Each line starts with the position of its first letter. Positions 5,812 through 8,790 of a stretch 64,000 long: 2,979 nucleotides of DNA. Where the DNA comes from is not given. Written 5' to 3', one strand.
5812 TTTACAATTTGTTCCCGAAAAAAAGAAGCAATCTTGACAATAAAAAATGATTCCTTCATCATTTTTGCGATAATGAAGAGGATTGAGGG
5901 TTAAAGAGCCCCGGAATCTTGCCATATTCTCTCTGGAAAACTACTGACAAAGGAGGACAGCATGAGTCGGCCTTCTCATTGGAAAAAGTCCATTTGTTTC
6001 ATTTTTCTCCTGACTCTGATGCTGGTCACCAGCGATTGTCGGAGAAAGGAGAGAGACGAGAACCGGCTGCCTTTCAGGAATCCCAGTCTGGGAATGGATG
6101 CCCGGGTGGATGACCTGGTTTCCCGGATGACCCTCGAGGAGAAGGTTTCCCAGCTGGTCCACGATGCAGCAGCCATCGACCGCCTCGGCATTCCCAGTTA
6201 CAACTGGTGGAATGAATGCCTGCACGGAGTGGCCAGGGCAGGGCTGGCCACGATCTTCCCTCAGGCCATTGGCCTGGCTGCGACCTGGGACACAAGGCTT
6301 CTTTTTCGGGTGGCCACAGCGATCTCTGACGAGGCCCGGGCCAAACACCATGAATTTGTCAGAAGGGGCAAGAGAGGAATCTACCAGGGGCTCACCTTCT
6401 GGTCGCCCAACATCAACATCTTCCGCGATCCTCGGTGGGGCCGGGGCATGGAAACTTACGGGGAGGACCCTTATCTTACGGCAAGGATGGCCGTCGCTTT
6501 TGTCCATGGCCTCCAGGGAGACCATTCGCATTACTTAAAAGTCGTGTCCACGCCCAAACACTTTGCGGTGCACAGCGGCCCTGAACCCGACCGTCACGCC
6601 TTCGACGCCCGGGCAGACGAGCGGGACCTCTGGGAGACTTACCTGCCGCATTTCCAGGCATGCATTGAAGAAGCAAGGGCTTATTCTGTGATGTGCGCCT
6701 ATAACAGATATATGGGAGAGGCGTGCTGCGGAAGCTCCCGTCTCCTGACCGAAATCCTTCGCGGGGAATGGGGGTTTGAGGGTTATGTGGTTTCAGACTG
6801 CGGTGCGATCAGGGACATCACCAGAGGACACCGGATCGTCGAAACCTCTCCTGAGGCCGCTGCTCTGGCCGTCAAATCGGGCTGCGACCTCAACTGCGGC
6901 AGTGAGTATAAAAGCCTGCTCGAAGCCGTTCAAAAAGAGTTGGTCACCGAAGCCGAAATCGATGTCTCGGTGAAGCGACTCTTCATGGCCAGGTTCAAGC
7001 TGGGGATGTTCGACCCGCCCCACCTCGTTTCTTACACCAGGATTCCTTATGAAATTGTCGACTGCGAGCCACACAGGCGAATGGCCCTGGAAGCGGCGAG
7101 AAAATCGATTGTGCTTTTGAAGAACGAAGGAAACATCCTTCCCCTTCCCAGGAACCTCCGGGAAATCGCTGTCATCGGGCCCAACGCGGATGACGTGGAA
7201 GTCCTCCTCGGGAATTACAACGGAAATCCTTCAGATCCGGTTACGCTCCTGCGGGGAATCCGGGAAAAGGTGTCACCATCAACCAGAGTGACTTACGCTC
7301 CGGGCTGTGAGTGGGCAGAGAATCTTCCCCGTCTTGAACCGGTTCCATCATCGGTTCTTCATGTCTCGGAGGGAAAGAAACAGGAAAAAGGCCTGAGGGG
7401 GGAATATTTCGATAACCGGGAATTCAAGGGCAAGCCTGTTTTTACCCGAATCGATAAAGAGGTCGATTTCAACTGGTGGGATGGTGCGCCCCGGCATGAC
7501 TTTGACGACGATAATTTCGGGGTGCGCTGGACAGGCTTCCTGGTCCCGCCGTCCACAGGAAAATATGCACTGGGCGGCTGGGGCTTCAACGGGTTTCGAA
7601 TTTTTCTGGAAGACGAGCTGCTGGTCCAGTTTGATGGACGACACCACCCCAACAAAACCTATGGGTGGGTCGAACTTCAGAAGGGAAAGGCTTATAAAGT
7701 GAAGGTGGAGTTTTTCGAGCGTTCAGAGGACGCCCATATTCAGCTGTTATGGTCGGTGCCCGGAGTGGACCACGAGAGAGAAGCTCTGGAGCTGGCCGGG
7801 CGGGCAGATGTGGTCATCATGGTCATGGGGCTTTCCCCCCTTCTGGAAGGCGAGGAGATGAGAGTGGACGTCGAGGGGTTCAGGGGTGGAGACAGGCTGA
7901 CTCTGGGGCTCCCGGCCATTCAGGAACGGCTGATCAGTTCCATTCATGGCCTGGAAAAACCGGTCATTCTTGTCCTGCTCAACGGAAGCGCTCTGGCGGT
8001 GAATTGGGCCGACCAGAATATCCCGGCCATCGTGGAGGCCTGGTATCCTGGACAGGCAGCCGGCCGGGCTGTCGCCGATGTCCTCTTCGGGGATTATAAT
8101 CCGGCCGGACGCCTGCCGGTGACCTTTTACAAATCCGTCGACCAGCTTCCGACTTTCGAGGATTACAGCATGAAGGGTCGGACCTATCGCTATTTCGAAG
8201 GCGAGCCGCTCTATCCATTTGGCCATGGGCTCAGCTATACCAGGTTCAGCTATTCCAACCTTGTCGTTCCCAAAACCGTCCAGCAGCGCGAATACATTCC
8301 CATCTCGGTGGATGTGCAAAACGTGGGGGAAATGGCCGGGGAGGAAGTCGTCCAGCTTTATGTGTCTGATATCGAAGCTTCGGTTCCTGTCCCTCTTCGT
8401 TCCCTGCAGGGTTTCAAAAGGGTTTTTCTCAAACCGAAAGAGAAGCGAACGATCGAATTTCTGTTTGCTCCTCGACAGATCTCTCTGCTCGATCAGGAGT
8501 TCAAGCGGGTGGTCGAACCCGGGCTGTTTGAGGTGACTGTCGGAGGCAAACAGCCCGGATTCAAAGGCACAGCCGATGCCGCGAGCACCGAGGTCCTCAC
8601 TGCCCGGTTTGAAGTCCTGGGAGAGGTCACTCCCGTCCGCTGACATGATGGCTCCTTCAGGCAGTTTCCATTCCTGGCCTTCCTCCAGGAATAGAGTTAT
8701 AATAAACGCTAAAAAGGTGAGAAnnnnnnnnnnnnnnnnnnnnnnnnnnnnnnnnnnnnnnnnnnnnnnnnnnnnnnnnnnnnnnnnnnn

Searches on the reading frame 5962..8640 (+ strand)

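Call 41: search_protein_families(library=pfam, max_evalue=0.00001, proteins=[window:5962-8640:+])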
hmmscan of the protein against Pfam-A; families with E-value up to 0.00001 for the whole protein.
seq(893 aa): 4 families
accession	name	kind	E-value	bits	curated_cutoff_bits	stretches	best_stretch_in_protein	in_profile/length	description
PF01915.27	Glyco_hydro_3_C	-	8.2e-59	199.4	31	1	383-759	1-200/200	Glycosyl hydrolase family 3 C-terminal domain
PF00933.27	Glyco_hydro_3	-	4e-47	161.6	27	1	64-340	50-313/316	Glycosyl hydrolase family 3 N terminal domain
PF07691.17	PA14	-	9.8e-25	87.5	24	1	475-604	2-140/147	PA14 domain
PF14310.12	Fn3-like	-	6.2e-19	68.3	25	1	795-862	1-69/71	Fibronectin type III-like domain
